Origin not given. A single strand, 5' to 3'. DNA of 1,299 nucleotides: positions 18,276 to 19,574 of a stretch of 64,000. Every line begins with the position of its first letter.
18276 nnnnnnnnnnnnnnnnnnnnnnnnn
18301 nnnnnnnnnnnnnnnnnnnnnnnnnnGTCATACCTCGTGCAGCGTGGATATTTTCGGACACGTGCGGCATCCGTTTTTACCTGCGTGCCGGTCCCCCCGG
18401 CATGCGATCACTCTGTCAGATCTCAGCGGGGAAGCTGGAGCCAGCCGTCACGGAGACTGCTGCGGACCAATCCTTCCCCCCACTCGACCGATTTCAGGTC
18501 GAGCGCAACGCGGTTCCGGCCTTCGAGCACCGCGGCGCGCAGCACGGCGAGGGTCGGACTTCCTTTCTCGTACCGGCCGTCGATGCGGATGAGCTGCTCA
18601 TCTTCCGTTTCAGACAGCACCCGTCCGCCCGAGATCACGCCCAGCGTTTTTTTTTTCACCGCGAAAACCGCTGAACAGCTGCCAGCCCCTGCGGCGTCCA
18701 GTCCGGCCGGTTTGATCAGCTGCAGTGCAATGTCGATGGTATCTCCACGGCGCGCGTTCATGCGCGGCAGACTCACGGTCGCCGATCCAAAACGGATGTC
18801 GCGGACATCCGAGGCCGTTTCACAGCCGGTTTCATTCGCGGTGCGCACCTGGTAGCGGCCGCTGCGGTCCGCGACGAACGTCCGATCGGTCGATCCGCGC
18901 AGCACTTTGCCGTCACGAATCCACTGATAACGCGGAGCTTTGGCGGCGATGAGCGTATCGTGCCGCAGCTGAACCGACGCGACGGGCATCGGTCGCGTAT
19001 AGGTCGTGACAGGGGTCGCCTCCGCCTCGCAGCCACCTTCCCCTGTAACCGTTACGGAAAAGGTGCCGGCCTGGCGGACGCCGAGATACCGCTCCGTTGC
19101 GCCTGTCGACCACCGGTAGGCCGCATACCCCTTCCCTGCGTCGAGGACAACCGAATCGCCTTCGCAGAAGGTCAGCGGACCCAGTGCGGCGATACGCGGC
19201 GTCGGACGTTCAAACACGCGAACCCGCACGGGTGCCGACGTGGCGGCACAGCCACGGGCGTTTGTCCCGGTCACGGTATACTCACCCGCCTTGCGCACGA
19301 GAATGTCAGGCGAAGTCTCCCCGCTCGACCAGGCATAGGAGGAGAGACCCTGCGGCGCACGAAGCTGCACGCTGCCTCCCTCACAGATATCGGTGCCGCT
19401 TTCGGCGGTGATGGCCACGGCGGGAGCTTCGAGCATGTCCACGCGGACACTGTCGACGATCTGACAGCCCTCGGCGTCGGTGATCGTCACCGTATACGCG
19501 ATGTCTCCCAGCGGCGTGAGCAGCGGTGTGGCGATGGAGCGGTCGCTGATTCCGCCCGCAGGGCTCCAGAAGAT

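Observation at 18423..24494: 2023-aa surface protein with ~14 tandem Cys-containing '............' domains and N-terminal beta-propeller repeats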

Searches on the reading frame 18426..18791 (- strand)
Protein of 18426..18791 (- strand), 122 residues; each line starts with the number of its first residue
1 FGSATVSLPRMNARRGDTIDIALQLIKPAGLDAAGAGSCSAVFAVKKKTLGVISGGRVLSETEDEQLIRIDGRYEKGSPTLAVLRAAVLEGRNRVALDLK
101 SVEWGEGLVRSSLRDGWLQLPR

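Call 10: search_solved_structures(query=window:18426-18791:-, max_evalue=10, show_alignments=2)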
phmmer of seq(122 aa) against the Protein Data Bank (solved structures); distinct sequences matched with E-value up to 10: 0.

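Call 11: search_protein_families(library=pfam, proteins=[window:18426-18791:-], max_evalue=10)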
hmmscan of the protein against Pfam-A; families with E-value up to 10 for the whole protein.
seq(122 aa): 0 families

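Call 24: predict_structure(alignment_id=A1)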
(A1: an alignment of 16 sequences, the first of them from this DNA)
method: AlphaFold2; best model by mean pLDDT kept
length: 122 residues; sequences in the alignment: 16
mean_pLDDT: 95.8   pTM: 0.85
mean pLDDT of the five models: 95.8, 95.8, 95.6, 95.1, 94.5
residues with pLDDT >= 90: 116; 70-90: 6; 50-70: 0; < 50: 0
segments of 3 or more residues with pLDDT < 50: none
pLDDT, mean of each block of 10 residues (from residue 1): 96 97 96 96 96 96 94 96 97 95 96 97 86
secondary structure, 60 per line:
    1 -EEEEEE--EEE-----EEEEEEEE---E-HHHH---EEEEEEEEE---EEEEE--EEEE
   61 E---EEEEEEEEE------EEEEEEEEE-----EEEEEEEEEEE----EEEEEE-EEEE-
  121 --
elements in order: E2-7 E10-12 E18-25 H31-34 E38-46 E50-54 E57-61 E65-73 E80-88 E94-104 E109-114 E116-119

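Call 26: search_protein_representatives(alignment_id=A1)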
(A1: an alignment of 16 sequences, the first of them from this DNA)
Query: 16 sequences, 125 profile positions. Proteins with E-value up to 0.001 (for the whole library): 229; up to 1e-10: 27; up to 1e-30: 6. The best 150 are listed.
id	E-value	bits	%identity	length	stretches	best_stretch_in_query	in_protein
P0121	6.5e-46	171.4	-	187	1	2-124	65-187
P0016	2.3e-45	169.7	-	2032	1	1-125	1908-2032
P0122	3.1e-43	162.8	-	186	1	1-124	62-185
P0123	9.0e-40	151.6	-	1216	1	1-124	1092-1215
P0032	6.7e-34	132.6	-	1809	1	2-124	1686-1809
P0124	4.7e-31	123.4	-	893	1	2-124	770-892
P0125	6.7e-28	113.2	-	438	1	1-83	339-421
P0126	1.4e-20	89.6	-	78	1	48-124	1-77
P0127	6.5e-18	81.0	-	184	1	2-124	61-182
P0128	1.4e-14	70.2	-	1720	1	6-123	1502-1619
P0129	1.4e-14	70.2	-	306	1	2-123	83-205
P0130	2.2e-13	66.3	-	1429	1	2-123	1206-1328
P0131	2.4e-13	66.2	-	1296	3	5-105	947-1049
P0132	6.0e-13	64.9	-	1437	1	6-123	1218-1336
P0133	1.1e-12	64.0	-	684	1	2-123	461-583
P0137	1.3e-11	60.6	-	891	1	6-121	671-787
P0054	2.4e-11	59.8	-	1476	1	1-123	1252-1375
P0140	3.6e-11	59.2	-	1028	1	4-124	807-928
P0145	1.5e-10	57.2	-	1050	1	6-123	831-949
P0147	2.5e-10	56.5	-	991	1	5-123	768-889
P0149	3.5e-10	56.0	-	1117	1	7-123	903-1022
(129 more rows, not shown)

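Call 29: fold_search(model_id=the predicted structure, library=pdb)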
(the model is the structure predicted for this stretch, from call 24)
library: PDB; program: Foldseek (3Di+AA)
matches with E <= 10: 1700; with E <= 0.001: 54
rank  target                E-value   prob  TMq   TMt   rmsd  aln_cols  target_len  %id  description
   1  2vn6_A                1.7e-07  1.00  0.66  0.55   4.6       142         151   10  The Clostridium cellulolyticum dockerin displays a dual binding mode for its cohesin partner (released 2008-05-13)
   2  6kgf_A                2.1e-07  1.00  0.59  0.52   5.5       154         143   11  Crystal structure of CaDoc0917(R16D)-CaCohA2 complex at pH 8.2 (released 2020-07-08)
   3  2vn5_C                3.0e-07  1.00  0.66  0.56   4.4       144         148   12  The Clostridium cellulolyticum dockerin displays a dual binding mode for its cohesin partner (released 2008-05-20)
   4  2vn5_A                4.2e-07  1.00  0.67  0.59   4.4       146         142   12  The Clostridium cellulolyticum dockerin displays a dual binding mode for its cohesin partner (released 2008-05-20)
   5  6kgd_A                7.4e-07  1.00  0.66  0.56   4.5       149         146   11  Crystal structure of CaDoc0917(R49D)-CaCohA2 complex at pH 8.0 (released 2020-07-08)
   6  4fl4_I                7.4e-07  1.00  0.67  0.30   4.2       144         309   16  Scaffoldin conformation and dynamics revealed by a ternary complex from the Clostridium thermocellum cellulosome (released 2012-06-27)
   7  6kgc_A                7.8e-07  1.00  0.65  0.57   4.5       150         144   11  Crystal structure of CaDoc0917(R49D)-CaCohA2 complex at pH 5.4 (released 2020-07-08)
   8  6kgf_C                8.2e-07  1.00  0.66  0.56   4.6       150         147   11  Crystal structure of CaDoc0917(R16D)-CaCohA2 complex at pH 8.2 (released 2020-07-08)
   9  1g1k_A                1.1e-06  1.00  0.63  0.55   5.5       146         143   12  COHESIN MODULE FROM THE CELLULOSOME OF CLOSTRIDIUM CELLULOLYTICUM (released 2000-11-22)
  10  1aoh_A                1.1e-06  1.00  0.68  0.59   4.4       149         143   13  SINGLE COHESIN DOMAIN FROM THE SCAFFOLDING PROTEIN CIPA OF THE CLOSTRIDIUM THERMOCELLUM CELLULOSOME (released 1998-07-08)
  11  2xdh                  1.4e-06  1.00  0.57  0.52   6.0       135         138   16  Non-cellulosomal cohesin from the hyperthermophilic archaeon Archaeoglobus fulgidus (released 2010-05-26)
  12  5n5p_A                2.2e-06  1.00  0.64  0.58   5.1       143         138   11  Crystal structure of Ruminococcus flavefaciens' type III complex containing the fifth cohesin from scaffoldin B and th (released 2018-02-28)
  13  4fl4_C                2.5e-06  1.00  0.61  0.28   5.3       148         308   16  Scaffoldin conformation and dynamics revealed by a ternary complex from the Clostridium thermocellum cellulosome (released 2012-06-27)
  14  6kge_A                2.9e-06  1.00  0.59  0.52   5.5       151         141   11  Crystal structure of CaDoc0917(R16D)-CaCohA2 complex at pH 5.5 (released 2020-07-08)
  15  4ums                  4.0e-06  1.00  0.66  0.54   4.4       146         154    9  The crystal structure of the seventh ScaB type I cohesin from Pseudobacteroides cellulosolvens (released 2015-05-06)
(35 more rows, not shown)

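Call 44: search_protein_families(library=pfam, proteins=[P0128, P0130, P0133, P0137, P0140, P0145, P0147, P0149, P0129], max_evalue=0.001)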
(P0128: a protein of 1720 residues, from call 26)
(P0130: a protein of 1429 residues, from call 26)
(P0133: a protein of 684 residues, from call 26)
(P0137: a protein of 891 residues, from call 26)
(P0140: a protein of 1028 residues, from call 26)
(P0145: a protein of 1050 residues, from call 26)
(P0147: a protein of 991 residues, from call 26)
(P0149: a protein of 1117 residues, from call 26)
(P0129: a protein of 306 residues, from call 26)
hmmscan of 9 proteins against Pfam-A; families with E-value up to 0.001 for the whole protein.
P0128 (1720 aa): 12 families
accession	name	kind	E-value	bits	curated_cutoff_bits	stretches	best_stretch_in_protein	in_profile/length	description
PF19081.6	Ig_7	-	1.5e-20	73.7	27.3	0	1136-1202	8-82/84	Ig-like domain CHU_C associated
PF13385.13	Laminin_G_3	-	7.3e-19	68.8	27.6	1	43-190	8-150/151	Concanavalin A-like lectin/glucanases superfamily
PF18911.6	PKD_4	-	3.9e-12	46.5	27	0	1204-1271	2-71/85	PKD domain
PF00801.26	PKD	-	2.9e-11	43.6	23.5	0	1210-1269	11-66/80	PKD domain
PF06832.18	BiPBP_C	-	4e-11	43.1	26.8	0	1451-1488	43-83/90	Penicillin-Binding Protein C-terminus Family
PF19408.5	PKD_6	-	7.5e-08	33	25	0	736-795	8-74/82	PKD-like domain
PF22352.2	K319L-like_PKD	-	3.4e-05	24.2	27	0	538-564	58-84/84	K319L-like, PKD domain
PF13927.12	Ig_3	-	0.00017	22.5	30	0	412-446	9-42/78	Immunoglobulin domain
PF24312.1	Ig-like_POM152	-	0.00017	22.3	27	0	576-604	15-42/89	Nucleoporin POM152, Ig-like domain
PF18962.6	Por_Secre_tail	-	0.00024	21.8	27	0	1643-1713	3-70/75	Secretion system C-terminal sorting domain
PF13573.12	SprB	-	0.00032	20.7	28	0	347-362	21-36/37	SprB repeat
PF08329.16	ChitinaseA_N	-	0.00071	19.7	21.2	0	997-1040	64-107/133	Chitinase A, N-terminal domain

P0130 (1429 aa): 4 families
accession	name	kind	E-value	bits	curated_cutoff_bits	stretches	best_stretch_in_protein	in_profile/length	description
PF06739.17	SBBP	-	1.2e-09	38.4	20.5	1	314-350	1-38/38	Beta-propeller repeat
PF19081.6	Ig_7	-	0.00014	22.5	27.3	0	1026-1067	42-84/84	Ig-like domain CHU_C associated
PF18911.6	PKD_4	-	0.00026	21.4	27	0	1159-1207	34-84/85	PKD domain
PF08329.16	ChitinaseA_N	-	0.00051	20.1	21.2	0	1104-1132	72-102/133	Chitinase A, N-terminal domain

P0133 (684 aa): 6 families
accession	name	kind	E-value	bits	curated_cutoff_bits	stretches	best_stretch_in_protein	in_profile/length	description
PF19081.6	Ig_7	-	1.6e-08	35.1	27.3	0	334-395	10-84/84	Ig-like domain CHU_C associated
PF08329.16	ChitinaseA_N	-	6e-05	23.2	21.2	0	210-247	69-108/133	Chitinase A, N-terminal domain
PF18962.6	Por_Secre_tail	-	0.00026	21.6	27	0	607-673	3-66/75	Secretion system C-terminal sorting domain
PF18911.6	PKD_4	-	0.00029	21.3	27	0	250-305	1-62/85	PKD domain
PF06832.18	BiPBP_C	-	0.0006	20.1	26.8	0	353-382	54-84/90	Penicillin-Binding Protein C-terminus Family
PF22352.2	K319L-like_PKD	-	0.00083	19.8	27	0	347-377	19-55/84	K319L-like, PKD domain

P0137 (891 aa): 2 families
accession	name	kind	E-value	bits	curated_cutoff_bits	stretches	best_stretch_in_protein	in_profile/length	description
PF22544.2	HYDIN_VesB_CFA65-like_Ig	-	2.2e-07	31.4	25.5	1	568-662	5-100/100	HYDIN/CFA65/VesB-like, Ig-like domain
PF15780.11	ASH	-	3.6e-05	24.3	27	0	571-639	13-82/98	Abnormal spindle-like microcephaly-assoc'd, ASPM-SPD-2-Hydin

P0140 (1028 aa): 4 families
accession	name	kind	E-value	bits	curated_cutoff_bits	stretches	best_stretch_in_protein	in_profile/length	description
PF00082.27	Peptidase_S8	-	1.9e-36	126.3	21.8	1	149-420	45-288/288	Subtilase family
PF18962.6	Por_Secre_tail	-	6.5e-05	23.6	27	1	951-1020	3-69/75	Secretion system C-terminal sorting domain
PF13573.12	SprB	-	0.0004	20.4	28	0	591-609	17-35/37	SprB repeat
PF06832.18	BiPBP_C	-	0.00075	19.8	26.8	0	762-800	45-86/90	Penicillin-Binding Protein C-terminus Family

P0145 (1050 aa): 5 families
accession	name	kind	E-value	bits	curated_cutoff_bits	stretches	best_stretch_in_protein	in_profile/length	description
PF19081.6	Ig_7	-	8.9e-23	80.8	27.3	0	685-758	3-84/84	Ig-like domain CHU_C associated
PF19408.5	PKD_6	-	1.4e-18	67.4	25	1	530-605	5-81/82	PKD-like domain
PF06832.18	BiPBP_C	-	1.7e-06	28.2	26.8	0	58-130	12-86/90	Penicillin-Binding Protein C-terminus Family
PF18962.6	Por_Secre_tail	-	1.1e-05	26.1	27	1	973-1042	3-69/75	Secretion system C-terminal sorting domain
PF13895.12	Ig_2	-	2.8e-05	24.7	27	0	86-138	25-79/79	Immunoglobulin domain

P0147 (991 aa): 7 families
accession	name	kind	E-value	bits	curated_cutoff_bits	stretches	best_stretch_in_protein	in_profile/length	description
PF00801.26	PKD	-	5.5e-11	42.7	23.5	1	395-458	7-71/80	PKD domain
PF18962.6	Por_Secre_tail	-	1.4e-09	38.5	27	1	914-989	3-75/75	Secretion system C-terminal sorting domain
PF18911.6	PKD_4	-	2e-09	37.8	27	1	388-459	4-75/85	PKD domain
PF19081.6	Ig_7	-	3.6e-08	34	27.3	1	479-546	8-81/84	Ig-like domain CHU_C associated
PF22352.2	K319L-like_PKD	-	0.00012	22.4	27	0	521-545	60-84/84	K319L-like, PKD domain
PF08450.18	SGL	-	0.00086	19.4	26.3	0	270-344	137-211/246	SMP-30/Gluconolactonase/LRE-like region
PF07676.18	PD40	-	0.00089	19.6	20.9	0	266-292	8-33/38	WD40-like Beta Propeller Repeat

P0149 (1117 aa): 9 families
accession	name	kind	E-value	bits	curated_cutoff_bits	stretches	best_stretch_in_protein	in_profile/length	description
PF19408.5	PKD_6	-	9.7e-23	80.8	25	2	371-444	6-78/82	PKD-like domain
PF19081.6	Ig_7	-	9.5e-11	42.3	27.3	0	599-679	1-82/84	Ig-like domain CHU_C associated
PF18911.6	PKD_4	-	1.4e-09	38.4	27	0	601-678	3-84/85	PKD domain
PF06832.18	BiPBP_C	-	2e-08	34.4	26.8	0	612-667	31-83/90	Penicillin-Binding Protein C-terminus Family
PF00801.26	PKD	-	7.9e-07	29.4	23.5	0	611-672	12-75/80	PKD domain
PF22352.2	K319L-like_PKD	-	1.5e-06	28.6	27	0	621-671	24-77/84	K319L-like, PKD domain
PF16411.10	SusF_SusE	-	3.7e-06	27.8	27.5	0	564-739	71-164/167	Outer membrane protein SusF_SusE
PF18962.6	Por_Secre_tail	-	7.8e-06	26.5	27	1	1039-1110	2-70/75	Secretion system C-terminal sorting domain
PF18981.6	InlK_D3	-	0.00025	21.5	25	0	113-147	40-74/75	Internalin K domain (D3/D4)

P0129 (306 aa): 1 family
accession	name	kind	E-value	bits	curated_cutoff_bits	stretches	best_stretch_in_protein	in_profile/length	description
PF18962.6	Por_Secre_tail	-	0.00071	20.3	27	0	229-297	3-68/75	Secretion system C-terminal sorting domain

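Call 67: search_protein_families(library=ncbifam, proteins=[window:18426-18791:-], max_evalue=10)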
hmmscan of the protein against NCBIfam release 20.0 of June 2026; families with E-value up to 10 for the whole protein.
seq(122 aa): 0 families

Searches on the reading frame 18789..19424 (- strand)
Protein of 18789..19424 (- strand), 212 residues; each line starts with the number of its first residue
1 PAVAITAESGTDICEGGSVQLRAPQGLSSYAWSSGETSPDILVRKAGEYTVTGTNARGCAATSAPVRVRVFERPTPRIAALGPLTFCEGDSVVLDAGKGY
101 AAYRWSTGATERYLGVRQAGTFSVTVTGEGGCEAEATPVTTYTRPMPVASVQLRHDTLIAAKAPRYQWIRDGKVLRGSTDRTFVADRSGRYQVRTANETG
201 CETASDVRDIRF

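Call 11: search_protein_families(library=pfam, proteins=[window:18789-19424:-], max_evalue=10)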
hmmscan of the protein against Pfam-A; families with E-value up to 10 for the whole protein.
seq(212 aa): 8 families
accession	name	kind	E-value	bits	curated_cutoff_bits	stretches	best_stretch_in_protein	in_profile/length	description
PF13895.12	Ig_2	-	5.4e-05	23.8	27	1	162-207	27-75/79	Immunoglobulin domain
PF19081.6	Ig_7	-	0.00014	22.6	27.3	2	2-69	2-81/84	Ig-like domain CHU_C associated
PF00801.26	PKD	-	0.0064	16.9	23.5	1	116-137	53-74/80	PKD domain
PF18981.6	InlK_D3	-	0.03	14.8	25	1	43-70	46-75/75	Internalin K domain (D3/D4)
PF08789.15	PBCV_basic_adap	-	0.16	12.6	20.4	1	173-190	9-26/38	PBCV-specific basic adaptor domain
PF07679.22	I-set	-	0.21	12.1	23.7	0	45-68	67-90/90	Immunoglobulin I-set domain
PF16820.11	PKD_3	-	0.24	11.7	26.3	1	164-195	33-64/68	PKD-like domain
PF19406.5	PKD_5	-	1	9.7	25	1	48-74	62-88/88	PKD-like domain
